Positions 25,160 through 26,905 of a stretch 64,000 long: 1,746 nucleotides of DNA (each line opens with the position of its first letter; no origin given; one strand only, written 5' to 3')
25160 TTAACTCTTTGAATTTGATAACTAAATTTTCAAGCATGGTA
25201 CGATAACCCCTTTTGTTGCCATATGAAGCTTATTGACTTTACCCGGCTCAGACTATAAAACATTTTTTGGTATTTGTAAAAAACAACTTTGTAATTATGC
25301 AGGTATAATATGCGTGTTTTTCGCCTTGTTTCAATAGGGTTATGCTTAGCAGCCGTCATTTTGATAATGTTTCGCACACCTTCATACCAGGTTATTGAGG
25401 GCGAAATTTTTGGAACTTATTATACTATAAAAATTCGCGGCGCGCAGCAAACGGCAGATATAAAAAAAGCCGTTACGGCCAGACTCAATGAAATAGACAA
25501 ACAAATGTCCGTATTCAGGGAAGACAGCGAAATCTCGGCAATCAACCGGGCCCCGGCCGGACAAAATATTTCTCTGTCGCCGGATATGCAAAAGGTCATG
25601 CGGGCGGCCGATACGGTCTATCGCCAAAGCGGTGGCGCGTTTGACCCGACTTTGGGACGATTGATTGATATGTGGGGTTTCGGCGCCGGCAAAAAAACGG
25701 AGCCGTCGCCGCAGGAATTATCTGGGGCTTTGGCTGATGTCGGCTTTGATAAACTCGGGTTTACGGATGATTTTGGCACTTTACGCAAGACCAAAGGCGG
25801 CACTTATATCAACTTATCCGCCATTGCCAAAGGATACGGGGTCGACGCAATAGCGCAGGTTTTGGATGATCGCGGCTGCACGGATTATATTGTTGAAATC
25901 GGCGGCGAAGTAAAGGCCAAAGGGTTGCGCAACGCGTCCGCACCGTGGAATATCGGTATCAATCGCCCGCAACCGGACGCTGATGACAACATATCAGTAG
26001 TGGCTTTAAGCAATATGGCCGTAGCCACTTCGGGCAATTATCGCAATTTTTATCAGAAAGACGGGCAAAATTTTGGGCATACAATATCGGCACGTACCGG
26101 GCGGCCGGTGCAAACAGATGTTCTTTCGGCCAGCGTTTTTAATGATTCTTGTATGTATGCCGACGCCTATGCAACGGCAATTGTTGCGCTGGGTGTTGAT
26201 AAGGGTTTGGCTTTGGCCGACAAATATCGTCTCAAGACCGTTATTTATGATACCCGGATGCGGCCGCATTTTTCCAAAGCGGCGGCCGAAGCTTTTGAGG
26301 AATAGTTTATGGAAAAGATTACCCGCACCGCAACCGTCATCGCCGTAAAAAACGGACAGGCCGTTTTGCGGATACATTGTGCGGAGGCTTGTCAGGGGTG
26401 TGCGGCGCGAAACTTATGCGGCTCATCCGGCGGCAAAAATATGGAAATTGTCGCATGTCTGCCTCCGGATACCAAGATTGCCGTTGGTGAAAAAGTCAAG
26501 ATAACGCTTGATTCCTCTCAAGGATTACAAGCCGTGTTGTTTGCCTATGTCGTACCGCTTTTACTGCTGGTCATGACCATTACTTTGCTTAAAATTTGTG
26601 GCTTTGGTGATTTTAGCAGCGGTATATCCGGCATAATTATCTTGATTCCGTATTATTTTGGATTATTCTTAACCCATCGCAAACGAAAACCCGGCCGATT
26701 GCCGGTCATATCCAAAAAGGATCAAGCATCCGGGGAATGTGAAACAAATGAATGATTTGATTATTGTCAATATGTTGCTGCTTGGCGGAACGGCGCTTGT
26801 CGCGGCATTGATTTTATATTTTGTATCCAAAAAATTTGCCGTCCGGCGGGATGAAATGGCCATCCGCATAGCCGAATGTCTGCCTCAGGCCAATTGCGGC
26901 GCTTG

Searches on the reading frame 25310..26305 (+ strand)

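Call 8: search_protein_families(library=pfam, proteins=[window:25310-26305:+], max_evalue=0.001)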
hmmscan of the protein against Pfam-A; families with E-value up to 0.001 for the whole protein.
window:25310-26305:+ (331 aa): 1 family
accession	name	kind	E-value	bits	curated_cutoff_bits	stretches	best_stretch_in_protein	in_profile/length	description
PF02424.20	ApbE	-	2.8e-85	286.5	25.6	1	34-306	1-258/266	ApbE family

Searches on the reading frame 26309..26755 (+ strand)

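Call 8: search_protein_families(library=pfam, proteins=[window:26309-26755:+], max_evalue=0.001)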
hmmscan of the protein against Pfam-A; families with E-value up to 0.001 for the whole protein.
window:26309-26755:+ (148 aa): 1 family
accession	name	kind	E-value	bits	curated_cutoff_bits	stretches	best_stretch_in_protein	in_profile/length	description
PF04246.17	RseC_MucC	-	2.2e-23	83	24.4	1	10-127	1-121/130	Positive regulator of sigma(E), RseC/MucC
